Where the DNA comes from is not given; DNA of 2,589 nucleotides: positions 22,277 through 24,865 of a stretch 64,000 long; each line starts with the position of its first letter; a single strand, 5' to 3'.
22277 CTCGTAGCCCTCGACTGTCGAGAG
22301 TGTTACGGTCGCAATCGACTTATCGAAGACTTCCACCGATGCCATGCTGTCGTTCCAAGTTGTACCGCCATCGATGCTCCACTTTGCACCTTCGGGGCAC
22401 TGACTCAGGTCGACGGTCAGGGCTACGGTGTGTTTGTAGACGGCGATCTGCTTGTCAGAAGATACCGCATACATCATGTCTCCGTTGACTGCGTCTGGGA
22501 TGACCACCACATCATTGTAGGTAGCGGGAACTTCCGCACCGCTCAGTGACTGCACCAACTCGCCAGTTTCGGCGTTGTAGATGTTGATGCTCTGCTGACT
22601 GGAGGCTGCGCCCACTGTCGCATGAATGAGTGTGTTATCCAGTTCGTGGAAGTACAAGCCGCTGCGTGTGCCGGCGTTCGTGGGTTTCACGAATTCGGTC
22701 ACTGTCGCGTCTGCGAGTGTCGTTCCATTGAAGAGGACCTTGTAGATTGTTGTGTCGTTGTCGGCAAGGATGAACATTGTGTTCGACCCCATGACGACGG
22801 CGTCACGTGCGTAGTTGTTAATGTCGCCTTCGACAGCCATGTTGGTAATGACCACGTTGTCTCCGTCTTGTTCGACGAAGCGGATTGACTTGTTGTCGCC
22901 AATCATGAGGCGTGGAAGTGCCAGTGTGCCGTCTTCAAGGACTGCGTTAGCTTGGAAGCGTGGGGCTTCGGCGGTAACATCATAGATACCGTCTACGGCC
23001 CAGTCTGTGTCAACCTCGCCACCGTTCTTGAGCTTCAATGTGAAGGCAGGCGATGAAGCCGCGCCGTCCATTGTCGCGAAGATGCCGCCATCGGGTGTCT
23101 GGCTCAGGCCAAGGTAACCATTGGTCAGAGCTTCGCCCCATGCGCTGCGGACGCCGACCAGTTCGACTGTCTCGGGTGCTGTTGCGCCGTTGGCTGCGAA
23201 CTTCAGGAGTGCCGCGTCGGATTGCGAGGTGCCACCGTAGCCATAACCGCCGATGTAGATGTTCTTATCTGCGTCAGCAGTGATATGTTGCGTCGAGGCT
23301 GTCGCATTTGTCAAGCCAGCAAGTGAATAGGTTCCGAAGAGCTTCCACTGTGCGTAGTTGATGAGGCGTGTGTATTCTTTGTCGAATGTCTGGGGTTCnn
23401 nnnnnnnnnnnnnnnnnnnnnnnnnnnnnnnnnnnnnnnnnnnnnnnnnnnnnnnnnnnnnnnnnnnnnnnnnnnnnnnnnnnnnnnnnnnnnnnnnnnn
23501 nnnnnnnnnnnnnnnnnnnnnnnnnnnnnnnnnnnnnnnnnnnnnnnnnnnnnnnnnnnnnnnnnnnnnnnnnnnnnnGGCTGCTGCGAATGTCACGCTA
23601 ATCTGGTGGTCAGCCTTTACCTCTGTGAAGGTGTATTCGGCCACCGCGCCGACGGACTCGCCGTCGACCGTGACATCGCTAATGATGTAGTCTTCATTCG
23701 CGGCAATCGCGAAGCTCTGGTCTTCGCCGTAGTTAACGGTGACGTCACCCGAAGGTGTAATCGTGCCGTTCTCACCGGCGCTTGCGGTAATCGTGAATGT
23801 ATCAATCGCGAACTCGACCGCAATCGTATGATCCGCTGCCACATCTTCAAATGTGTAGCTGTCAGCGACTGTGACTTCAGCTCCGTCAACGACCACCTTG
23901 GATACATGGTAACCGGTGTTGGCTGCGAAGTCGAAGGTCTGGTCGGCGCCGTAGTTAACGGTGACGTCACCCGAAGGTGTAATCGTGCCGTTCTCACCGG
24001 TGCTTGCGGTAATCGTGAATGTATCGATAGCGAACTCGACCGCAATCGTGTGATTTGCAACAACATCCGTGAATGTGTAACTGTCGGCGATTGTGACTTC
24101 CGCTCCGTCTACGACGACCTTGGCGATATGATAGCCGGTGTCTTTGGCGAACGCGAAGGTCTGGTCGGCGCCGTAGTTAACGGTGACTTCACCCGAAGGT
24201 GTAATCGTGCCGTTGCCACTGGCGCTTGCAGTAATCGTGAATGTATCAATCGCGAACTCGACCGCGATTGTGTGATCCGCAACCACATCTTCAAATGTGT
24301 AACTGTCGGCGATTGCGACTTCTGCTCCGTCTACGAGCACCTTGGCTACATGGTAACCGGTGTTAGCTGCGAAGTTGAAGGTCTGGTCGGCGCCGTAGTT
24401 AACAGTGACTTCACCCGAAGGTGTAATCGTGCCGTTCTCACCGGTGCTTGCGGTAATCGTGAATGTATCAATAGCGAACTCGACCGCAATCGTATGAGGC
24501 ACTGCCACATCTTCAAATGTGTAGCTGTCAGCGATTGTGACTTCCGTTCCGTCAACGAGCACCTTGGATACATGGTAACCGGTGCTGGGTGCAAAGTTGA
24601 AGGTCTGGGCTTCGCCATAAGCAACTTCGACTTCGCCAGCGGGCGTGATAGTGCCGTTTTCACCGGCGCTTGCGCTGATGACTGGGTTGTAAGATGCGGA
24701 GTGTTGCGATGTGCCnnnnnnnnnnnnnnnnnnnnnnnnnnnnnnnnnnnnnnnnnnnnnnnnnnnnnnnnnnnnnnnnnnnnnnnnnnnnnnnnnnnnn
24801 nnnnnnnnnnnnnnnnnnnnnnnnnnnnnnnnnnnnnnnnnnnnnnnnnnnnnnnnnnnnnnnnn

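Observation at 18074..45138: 27-kb co-directional surface-glycan locus: CAP protein, two GHL10-CBM proteins, FAD oxidoreductase, pseudopilin, membrane-anchored double TIM-barrel, giant protein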

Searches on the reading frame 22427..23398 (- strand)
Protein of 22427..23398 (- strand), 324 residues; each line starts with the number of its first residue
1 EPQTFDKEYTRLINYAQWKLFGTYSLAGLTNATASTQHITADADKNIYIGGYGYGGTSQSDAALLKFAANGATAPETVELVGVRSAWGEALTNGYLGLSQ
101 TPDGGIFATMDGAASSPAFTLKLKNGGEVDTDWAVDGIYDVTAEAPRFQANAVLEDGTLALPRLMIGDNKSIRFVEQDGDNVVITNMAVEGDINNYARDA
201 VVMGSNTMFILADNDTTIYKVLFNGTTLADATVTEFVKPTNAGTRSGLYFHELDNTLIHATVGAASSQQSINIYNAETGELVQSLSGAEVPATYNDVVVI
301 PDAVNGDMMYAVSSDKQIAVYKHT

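Call 69: search_protein_families(library=pfam, proteins=[window:22427-23398:-], max_evalue=1)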
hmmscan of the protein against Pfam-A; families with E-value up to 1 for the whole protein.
window:22427-23398:- (324 aa): 2 families
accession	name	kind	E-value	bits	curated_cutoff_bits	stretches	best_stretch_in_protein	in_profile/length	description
PF06739.17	SBBP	-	0.012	16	20.5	1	28-55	7-34/38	Beta-propeller repeat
PF24782.2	WD40_MABP1-WDR62_2nd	-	0.072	12.5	290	1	223-322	204-298/341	MABP1/WDR62 second WD40 domain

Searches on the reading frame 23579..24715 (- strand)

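Call 69: search_protein_families(library=pfam, proteins=[window:23579-24715:-], max_evalue=1)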
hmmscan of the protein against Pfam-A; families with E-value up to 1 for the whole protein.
window:23579-24715:- (379 aa): 11 families
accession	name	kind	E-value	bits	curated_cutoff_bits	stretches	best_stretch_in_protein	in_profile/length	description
PF18998.6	Flg_new_2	-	1.9e-11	44.2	23.6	5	13-67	3-54/73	Divergent InlB B-repeat domain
PF24052.1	Phage_lipoprotein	-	4e-05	24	27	0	93-117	43-67/80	Phage lipoprotein family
PF25084.1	LbH_EIF2B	-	0.00052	20.4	54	0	56-82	48-74/105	EIF2B subunit epsilon LbH domain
PF11110.13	Phage_hub_GP28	-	0.00063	20.1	21.5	0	75-103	122-150/154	Baseplate hub distal subunit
PF07879.16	PHB_acc_N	-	0.0042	17.6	25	0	270-293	23-46/61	PHB/PHA accumulation regulator DNA-binding domain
PF20862.2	DUF6843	-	0.0044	17.4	27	0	175-210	15-50/110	Family of unknown function (DUF6843)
PF18140.6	PCC_BT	-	0.0056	17.3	23.5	0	102-150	35-82/126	Propionyl-coenzyme A carboxylase BT domain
PF22633.2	F5_F8_type_C_2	-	0.01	16.9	27.8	0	208-269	25-87/91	NedA-like, galactose-binding domain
PF07385.18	Lyx_isomer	-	0.14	11.7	20.8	0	290-349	129-187/222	D-lyxose isomerase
PF05775.19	AfaD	-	0.28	11.9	30.8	0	273-290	84-101/104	Enterobacteria AfaD invasin protein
PF21601.3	GldM_2nd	-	0.47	11.4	24.4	0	85-125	58-98/98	GldM second domain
